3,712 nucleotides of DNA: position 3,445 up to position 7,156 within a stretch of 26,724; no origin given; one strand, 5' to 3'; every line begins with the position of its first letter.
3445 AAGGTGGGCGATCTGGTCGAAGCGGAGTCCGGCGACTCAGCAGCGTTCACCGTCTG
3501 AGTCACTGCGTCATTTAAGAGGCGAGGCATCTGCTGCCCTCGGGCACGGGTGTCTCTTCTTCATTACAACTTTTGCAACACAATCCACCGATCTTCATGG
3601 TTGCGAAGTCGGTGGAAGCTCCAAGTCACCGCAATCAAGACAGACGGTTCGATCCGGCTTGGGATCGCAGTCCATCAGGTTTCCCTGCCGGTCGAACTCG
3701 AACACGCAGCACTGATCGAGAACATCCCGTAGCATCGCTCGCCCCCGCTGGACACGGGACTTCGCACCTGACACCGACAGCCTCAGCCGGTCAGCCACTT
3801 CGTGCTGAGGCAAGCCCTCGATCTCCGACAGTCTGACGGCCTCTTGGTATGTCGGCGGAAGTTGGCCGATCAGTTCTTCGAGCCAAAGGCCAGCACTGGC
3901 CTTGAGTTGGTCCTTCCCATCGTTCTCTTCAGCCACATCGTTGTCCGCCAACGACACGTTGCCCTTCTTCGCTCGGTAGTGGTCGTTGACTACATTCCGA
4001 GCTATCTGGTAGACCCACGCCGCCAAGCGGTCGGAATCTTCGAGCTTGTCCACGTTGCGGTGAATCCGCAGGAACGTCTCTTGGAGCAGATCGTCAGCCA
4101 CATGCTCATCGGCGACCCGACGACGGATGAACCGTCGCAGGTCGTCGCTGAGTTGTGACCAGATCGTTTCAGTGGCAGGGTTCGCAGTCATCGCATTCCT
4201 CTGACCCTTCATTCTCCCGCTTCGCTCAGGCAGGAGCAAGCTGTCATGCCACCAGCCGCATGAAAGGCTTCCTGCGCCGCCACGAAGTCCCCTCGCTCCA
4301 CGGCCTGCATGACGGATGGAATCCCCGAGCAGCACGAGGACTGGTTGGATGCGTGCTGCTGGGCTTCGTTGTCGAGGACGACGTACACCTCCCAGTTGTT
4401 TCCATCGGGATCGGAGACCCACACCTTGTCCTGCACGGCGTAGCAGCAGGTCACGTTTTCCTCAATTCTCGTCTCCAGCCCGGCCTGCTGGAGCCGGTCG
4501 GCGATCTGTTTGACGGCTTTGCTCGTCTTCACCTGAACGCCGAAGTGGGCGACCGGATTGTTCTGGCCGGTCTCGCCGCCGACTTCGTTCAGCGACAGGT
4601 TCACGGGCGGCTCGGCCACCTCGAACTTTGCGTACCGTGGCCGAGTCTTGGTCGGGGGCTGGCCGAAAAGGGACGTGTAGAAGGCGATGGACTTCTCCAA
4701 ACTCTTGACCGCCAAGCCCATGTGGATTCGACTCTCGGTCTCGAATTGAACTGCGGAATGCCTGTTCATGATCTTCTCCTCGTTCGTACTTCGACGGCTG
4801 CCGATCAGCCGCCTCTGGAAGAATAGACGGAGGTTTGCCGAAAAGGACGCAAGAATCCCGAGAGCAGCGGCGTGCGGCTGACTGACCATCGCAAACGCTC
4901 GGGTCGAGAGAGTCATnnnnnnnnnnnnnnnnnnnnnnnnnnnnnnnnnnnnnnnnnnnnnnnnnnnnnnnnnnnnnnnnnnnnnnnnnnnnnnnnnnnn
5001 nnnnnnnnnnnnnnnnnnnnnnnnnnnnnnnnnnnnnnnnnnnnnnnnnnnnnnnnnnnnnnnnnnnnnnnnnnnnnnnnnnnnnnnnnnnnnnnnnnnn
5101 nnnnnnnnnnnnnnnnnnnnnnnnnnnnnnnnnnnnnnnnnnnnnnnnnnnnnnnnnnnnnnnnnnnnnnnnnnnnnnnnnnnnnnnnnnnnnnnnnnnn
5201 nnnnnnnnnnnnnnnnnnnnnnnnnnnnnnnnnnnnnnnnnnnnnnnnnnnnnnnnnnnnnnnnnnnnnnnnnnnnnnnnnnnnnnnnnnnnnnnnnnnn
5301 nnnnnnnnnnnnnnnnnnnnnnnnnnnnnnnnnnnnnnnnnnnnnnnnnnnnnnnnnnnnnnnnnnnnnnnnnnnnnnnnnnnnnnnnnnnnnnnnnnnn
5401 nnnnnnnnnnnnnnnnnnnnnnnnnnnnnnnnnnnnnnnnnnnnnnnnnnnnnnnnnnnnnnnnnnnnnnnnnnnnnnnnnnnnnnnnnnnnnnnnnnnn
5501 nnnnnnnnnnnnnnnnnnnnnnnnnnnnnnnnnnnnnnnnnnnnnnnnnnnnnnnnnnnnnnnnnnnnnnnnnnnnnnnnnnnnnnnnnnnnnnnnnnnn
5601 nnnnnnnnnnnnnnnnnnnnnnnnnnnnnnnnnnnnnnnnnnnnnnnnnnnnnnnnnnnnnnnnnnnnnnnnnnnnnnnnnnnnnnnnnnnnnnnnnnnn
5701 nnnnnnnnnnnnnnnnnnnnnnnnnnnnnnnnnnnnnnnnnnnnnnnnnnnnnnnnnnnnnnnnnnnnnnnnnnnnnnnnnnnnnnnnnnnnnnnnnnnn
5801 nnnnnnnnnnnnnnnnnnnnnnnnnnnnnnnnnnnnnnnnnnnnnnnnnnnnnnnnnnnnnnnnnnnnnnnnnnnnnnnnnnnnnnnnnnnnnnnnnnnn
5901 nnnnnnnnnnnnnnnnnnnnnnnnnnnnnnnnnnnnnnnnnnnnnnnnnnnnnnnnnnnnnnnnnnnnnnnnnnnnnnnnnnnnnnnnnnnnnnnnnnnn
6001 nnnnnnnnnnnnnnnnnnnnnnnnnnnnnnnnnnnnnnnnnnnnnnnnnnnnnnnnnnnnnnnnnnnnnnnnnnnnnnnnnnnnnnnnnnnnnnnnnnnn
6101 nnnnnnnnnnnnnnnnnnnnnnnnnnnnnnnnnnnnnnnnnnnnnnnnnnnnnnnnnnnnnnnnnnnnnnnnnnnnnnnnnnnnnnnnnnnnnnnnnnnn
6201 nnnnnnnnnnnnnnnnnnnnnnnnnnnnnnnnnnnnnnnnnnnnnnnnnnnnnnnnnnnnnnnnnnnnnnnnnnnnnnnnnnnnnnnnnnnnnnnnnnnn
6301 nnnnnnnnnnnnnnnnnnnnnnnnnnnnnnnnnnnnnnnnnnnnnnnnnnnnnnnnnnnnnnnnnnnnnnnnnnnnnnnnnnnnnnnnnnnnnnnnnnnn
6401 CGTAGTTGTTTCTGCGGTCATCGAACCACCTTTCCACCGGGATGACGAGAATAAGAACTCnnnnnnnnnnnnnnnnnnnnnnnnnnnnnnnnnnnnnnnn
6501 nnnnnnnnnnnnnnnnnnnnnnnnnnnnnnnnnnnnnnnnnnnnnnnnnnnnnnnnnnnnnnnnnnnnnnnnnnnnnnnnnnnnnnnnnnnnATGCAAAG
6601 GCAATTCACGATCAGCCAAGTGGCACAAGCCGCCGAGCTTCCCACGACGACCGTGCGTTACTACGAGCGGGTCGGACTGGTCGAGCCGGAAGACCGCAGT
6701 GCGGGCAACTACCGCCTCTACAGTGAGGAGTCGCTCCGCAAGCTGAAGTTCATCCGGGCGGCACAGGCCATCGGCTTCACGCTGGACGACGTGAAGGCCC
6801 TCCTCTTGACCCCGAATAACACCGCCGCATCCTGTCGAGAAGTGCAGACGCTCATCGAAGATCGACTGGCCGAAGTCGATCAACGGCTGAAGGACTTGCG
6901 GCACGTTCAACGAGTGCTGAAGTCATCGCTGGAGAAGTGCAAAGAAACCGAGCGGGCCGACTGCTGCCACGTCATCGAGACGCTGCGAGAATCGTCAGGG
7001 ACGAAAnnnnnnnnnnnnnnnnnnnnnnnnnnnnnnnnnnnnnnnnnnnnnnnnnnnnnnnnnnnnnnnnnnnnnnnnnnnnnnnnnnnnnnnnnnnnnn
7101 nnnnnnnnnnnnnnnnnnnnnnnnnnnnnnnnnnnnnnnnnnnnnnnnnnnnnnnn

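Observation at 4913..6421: Four-domain Fe-S/MerT/HMA/HMA fusion under a Hg-type MerR, with no merA nearby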

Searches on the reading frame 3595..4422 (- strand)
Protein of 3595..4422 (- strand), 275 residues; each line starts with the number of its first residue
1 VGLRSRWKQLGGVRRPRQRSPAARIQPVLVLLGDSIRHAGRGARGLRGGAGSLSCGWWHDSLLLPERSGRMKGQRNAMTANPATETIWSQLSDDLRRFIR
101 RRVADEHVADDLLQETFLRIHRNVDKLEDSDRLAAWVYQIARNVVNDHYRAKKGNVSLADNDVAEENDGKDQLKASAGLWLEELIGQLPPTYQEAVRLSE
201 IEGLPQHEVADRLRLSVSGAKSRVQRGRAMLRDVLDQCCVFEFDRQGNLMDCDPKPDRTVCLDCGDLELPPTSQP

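Call 5: search_protein_families(library=pfam, proteins=[window:3595-4422:-], max_evalue=0.01)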
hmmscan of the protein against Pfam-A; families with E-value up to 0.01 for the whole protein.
window:3595-4422:- (275 aa): 4 families
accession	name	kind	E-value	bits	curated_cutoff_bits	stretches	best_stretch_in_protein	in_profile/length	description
PF04542.20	Sigma70_r2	-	1.4e-14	54.1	24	1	90-153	4-69/71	Sigma-70 region 2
PF08281.18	Sigma70_r4_2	-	2.5e-13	49.9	25.7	1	180-231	3-54/54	Sigma-70, region 4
PF07638.17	Sigma70_ECF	-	1.1e-09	38.9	21.1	1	83-235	18-183/185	ECF sigma factor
PF04545.22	Sigma70_r4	-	1.4e-05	25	24.1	1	185-232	2-49/50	Sigma-70, region 4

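Call 6: search_protein_families(library=ncbifam, proteins=[window:3595-4422:-], max_evalue=0.01)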
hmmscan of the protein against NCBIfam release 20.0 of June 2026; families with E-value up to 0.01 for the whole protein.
window:3595-4422:- (275 aa): 84 families (the best 25 are shown)
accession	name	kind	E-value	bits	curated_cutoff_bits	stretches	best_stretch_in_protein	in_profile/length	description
NF007215.0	PRK09637.1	equivalog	2.9e-61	206.6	212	1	84-257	3-176/181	RNA polymerase sigma factor SigZ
TIGR02959.1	SigZ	equivalog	6.2e-58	195.4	168.65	1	88-255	1-168/170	RNA polymerase sigma factor SigZ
TIGR02937.1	sigma70-ECF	superfamily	3.4e-23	82.1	42.9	1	85-234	4-164/165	sigma-70 family RNA polymerase sigma factor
TIGR02950.1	SigM_subfam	subfamily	1.3e-22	80.3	147.95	1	85-234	3-157/159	RNA polymerase sigma factor, SigM family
NF058625.1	sigma_PG0214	equivalog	4.3e-22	78.6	130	1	87-236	9-162/170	GFO_1088 family ECF-type sigma factor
NF007223.0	PRK09641.1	equivalog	9.6e-21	74.5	209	1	93-236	29-185/187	RNA polymerase sigma factor SigW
TIGR02985.1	Sig70_bacteroi1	subfamily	6.8e-20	71.9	126.4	1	85-234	4-161/162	RNA polymerase sigma-70 factor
NF009170.0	PRK12517.1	subfamily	2e-19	69.7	197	1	82-237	23-178/188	RNA polymerase sigma factor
TIGR02948.1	SigW_bacill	equivalog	4.3e-19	69.3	243.1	1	92-235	28-184/187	RNA polymerase sigma factor SigW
NF009191.0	PRK12539.1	subfamily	7.1e-19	68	171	1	86-234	25-178/185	sigma-70 family RNA polymerase sigma factor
NF009171.0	PRK12518.1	equivalog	2.2e-18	66.8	208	1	103-238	47-187/191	RNA polymerase sigma factor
NF007229.0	PRK09647.1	equivalog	2.8e-18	66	265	1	78-237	40-204/220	RNA polymerase sigma factor SigE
NF007226.0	PRK09644.1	equivalog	3.2e-18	66.3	199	1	85-235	4-157/166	RNA polymerase sigma factor SigM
TIGR02989.1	Sig-70_gvs1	subfamily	4.4e-18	65.7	124.55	1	85-233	4-156/158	RNA polymerase sigma-70 factor, Rhodopirellula/Verrucomicrobium family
TIGR02952.1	Sig70_famx2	equivalog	7.6e-18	65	206.45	1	82-213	11-148/170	ECF subfamily RNA polymerase sigma factor, BldN family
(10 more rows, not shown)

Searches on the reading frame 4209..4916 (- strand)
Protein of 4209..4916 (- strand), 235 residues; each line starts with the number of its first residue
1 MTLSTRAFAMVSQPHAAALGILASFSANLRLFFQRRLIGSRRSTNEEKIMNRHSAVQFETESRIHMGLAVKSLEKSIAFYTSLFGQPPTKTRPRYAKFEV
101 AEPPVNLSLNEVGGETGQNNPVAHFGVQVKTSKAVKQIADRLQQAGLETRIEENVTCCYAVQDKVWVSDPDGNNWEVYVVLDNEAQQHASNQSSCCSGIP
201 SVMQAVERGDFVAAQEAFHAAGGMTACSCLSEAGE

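Call 5: search_protein_families(library=pfam, proteins=[window:4209-4916:-], max_evalue=0.01)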
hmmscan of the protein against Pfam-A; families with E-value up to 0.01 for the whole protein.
window:4209-4916:- (235 aa): 1 family
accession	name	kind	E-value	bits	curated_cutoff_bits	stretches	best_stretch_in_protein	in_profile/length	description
PF00903.31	Glyoxalase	-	3.9e-15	56.7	20.6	1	65-177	4-121/121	Glyoxalase/Bleomycin resistance protein/Dioxygenase superfamily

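Call 6: search_protein_families(library=ncbifam, proteins=[window:4209-4916:-], max_evalue=0.01)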
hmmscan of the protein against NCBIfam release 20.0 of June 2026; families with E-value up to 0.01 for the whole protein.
window:4209-4916:- (235 aa): 12 families
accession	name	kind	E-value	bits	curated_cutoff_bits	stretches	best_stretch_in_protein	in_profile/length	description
NF041414.1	ArsI_CadI_VOC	equivalog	4.6e-48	162.5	116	1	63-197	1-136/147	ArsI/CadI family heavy metal resistance metalloenzyme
NF000496.2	Fos_GSH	equivalog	6.1e-07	29.6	180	1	65-179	7-116/136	fosfomycin resistance glutathione transferase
TIGR03213.1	23dbph12diox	equivalog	3.4e-06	26.7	366.45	1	117-180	54-118/287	biphenyl-2,3-diol 1,2-dioxygenase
TIGR02295.1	HpaD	equivalog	3.8e-05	23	321.4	1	65-185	7-123/298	3,4-dihydroxyphenylacetate 2,3-dioxygenase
NF000221.4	FosA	exception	4.2e-05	23.5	250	1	62-180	4-117/137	FosA family fosfomycin resistance glutathione transferase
NF000339.2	fos-Crono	exception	0.00011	22.3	275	1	65-179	6-112/134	FosA family fosfomycin resistance glutathione transferase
NF003152.0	PRK04101.1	equivalog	0.00035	20.9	171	1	65-178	7-117/139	metallothiol transferase FosB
TIGR03211.1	catechol_2_3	equivalog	0.00046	19.6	320.2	1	65-190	7-128/303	catechol 2,3-dioxygenase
NF000495.1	FosK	exception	0.0031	17.3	280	1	65-178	7-110/132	fosfomycin resistance glutathione transferase FosK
NF000026.1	154989_fosA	exception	0.0047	17.1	275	1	62-179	4-116/141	FosA/FosA2 family fosfomycin resistance glutathione transferase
TIGR00068.2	glyox_I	equivalog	0.0066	16.3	120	0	65-85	4-24/143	lactoylglutathione lyase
NF033933.0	fosA8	exception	0.0093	16.2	300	0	64-180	6-117/138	FosA8 family fosfomycin resistance glutathione transferase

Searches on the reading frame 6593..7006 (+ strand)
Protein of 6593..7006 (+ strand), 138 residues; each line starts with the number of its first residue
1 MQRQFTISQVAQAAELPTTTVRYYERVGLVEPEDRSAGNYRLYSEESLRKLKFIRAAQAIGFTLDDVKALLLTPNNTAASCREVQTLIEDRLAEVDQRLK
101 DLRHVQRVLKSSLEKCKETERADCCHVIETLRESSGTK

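Call 68: search_solved_structures(query=window:6593-7006:+, max_evalue=1e-8, show_alignments=5)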
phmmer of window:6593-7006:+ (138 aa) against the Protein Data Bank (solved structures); distinct sequences matched with E-value up to 1e-8: 14.
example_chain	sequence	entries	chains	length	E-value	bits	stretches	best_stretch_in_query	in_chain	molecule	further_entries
4ua1_A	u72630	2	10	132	1.4e-22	83.3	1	4-132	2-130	Regulatory protein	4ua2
5gpe_A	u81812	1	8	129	5.7e-19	71.7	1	7-131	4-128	Transcriptional regulator, MerR-family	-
6jyw_A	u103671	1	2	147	1.1e-17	67.5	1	7-131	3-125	CadR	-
6jgv_A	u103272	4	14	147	1.1e-17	67.5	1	7-131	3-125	CadR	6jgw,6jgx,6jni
6jgf_A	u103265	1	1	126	1.5e-17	67.1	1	7-125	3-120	CadR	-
5crl_A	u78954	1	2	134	1.9e-17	66.7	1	5-131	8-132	Mercuric resistance operon regulatory protein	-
6ldi_G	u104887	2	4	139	3.4e-15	59.5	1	5-131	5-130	HTH-type transcriptional regulator CueR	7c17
1q05_A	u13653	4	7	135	4.9e-15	59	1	6-131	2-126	Transcriptional regulator cueR | HTH-type transcriptional regulator CueR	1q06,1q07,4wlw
6xh7_G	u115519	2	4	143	5.9e-15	58.7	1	6-131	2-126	HTH-type transcriptional regulator CueR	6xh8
4wls_A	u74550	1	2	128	1.2e-12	51.3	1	6-112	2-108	HTH-type transcriptional regulator CueR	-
3hh0_A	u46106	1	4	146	3.8e-11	46.4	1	5-111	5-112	Transcriptional regulator, MerR family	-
1q08_A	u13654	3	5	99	1.2e-10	44.8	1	47-135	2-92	Zn(II)-responsive regulator of zntA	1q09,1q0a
1jbg_A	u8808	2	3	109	8.8e-10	42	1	5-99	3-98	transcription activator of multidrug-efflux transporter genes mta | transcription activator MtaN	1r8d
2vz4_A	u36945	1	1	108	1.1e-09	41.7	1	5-96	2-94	HTH-TYPE TRANSCRIPTIONAL ACTIVATOR TIPA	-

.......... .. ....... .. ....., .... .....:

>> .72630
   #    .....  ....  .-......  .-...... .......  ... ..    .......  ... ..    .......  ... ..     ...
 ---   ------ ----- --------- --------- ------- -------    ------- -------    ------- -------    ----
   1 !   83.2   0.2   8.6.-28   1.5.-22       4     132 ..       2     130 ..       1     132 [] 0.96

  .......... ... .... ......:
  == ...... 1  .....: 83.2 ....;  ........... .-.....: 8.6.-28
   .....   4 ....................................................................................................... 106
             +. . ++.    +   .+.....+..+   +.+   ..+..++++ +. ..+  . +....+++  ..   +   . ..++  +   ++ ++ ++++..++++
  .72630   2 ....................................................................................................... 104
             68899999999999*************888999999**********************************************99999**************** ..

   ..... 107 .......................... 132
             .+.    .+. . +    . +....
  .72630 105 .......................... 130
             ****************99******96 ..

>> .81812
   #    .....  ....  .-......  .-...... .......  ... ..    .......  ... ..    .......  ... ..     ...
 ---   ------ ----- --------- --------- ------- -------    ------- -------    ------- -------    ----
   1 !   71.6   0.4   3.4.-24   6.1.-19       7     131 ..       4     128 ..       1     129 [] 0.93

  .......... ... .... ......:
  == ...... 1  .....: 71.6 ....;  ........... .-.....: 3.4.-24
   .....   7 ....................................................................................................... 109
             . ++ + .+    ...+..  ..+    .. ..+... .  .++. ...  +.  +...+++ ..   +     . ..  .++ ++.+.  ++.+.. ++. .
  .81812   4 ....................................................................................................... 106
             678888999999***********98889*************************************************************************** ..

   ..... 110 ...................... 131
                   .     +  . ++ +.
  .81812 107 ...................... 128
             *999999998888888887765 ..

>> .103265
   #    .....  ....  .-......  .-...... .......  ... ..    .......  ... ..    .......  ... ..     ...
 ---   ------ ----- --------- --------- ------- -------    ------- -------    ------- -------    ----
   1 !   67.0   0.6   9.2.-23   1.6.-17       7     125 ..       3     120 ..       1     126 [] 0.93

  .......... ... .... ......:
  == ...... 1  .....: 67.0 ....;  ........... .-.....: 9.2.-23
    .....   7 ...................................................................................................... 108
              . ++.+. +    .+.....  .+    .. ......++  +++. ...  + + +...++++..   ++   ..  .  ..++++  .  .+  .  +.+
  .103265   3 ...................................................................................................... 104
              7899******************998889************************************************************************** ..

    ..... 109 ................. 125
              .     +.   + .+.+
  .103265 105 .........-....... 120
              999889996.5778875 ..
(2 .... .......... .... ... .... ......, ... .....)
